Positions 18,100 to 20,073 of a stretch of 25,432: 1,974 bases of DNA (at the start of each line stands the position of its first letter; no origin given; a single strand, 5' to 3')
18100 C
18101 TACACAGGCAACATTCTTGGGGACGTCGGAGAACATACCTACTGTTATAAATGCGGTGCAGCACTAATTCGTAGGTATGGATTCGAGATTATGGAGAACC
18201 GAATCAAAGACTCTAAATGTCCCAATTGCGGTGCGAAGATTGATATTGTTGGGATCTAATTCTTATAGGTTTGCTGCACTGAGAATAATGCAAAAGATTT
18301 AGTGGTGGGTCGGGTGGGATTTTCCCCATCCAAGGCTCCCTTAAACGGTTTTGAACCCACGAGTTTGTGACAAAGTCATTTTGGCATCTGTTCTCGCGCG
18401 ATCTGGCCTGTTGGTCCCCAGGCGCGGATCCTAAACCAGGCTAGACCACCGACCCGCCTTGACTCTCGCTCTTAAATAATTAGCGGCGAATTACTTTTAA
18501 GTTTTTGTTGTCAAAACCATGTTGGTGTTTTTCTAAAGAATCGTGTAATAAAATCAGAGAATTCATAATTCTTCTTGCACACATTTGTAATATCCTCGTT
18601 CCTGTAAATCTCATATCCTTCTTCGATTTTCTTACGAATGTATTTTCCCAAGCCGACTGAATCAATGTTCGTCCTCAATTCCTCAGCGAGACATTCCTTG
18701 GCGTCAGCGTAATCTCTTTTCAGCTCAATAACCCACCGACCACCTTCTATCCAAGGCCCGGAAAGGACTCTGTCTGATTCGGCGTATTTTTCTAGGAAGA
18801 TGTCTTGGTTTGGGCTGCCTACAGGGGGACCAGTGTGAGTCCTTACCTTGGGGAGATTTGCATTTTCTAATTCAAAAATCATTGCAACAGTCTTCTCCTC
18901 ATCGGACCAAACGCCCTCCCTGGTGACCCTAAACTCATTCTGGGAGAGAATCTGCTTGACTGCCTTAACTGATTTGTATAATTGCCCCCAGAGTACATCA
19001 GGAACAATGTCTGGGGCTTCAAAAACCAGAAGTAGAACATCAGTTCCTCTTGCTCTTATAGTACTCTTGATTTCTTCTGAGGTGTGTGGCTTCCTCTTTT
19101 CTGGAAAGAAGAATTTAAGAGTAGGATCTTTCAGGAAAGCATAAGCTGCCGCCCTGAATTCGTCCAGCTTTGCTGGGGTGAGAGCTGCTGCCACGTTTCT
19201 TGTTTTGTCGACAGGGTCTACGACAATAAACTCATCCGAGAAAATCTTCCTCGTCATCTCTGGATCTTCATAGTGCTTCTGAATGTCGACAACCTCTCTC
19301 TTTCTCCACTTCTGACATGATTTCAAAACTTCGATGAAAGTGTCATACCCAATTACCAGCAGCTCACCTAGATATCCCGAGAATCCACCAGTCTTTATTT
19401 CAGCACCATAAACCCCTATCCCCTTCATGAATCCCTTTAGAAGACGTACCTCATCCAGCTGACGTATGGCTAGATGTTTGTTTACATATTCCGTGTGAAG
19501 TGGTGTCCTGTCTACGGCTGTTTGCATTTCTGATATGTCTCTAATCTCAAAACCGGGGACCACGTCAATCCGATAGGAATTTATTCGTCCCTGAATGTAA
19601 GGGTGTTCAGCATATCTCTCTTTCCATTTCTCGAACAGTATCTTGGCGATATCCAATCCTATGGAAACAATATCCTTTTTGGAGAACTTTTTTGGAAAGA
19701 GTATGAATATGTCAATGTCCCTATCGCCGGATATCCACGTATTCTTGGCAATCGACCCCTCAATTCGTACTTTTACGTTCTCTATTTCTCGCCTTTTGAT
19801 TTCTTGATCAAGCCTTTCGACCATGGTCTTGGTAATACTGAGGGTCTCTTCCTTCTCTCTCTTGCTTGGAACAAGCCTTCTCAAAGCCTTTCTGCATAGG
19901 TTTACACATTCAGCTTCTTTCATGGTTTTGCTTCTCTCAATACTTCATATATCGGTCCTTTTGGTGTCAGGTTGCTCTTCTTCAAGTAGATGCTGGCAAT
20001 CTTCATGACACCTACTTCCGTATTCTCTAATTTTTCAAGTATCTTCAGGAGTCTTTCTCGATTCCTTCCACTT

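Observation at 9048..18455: All three tRNA genes share a relaxed-motif intron at variable-loop position 46/47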

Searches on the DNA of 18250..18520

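Call 80: search_rna_families(source=window, start=18250, end=18520, threshold=evalue, max_evalue=10, show_alignments=2)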
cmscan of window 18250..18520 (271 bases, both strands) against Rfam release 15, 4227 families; matches with E-value up to 10: 0.
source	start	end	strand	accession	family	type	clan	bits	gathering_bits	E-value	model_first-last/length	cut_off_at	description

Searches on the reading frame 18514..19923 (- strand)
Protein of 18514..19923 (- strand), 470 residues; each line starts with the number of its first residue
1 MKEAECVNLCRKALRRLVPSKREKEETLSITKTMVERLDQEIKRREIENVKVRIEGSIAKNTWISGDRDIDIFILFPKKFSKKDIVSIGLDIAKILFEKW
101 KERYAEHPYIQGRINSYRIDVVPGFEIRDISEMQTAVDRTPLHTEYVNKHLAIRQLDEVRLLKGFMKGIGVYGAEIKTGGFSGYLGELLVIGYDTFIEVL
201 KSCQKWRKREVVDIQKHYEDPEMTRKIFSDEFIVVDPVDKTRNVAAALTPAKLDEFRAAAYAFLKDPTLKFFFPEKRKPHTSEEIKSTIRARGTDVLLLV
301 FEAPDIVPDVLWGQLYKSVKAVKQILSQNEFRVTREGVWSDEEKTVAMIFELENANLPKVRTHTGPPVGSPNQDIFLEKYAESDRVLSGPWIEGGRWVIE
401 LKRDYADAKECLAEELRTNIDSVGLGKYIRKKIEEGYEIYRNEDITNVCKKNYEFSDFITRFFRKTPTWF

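Call 75: search_protein_families(library=pfam, proteins=[window:18514-19923:-], max_evalue=0.001)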
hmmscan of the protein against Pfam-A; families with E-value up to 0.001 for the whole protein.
window:18514-19923:- (470 aa): 3 families
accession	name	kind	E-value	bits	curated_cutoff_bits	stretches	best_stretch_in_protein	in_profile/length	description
PF09249.16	tRNA_NucTransf2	-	2.5e-40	137.7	27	1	157-273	1-113/113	tRNA nucleotidyltransferase, second domain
PF21133.2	CAA_C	-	2.3e-38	131.5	22.2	1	292-441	1-143/144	CCA-adding enzyme, C-terminal domain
PF01909.29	NTP_transf_2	-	3.4e-10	40.6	21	1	36-141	2-91/93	Nucleotidyltransferase domain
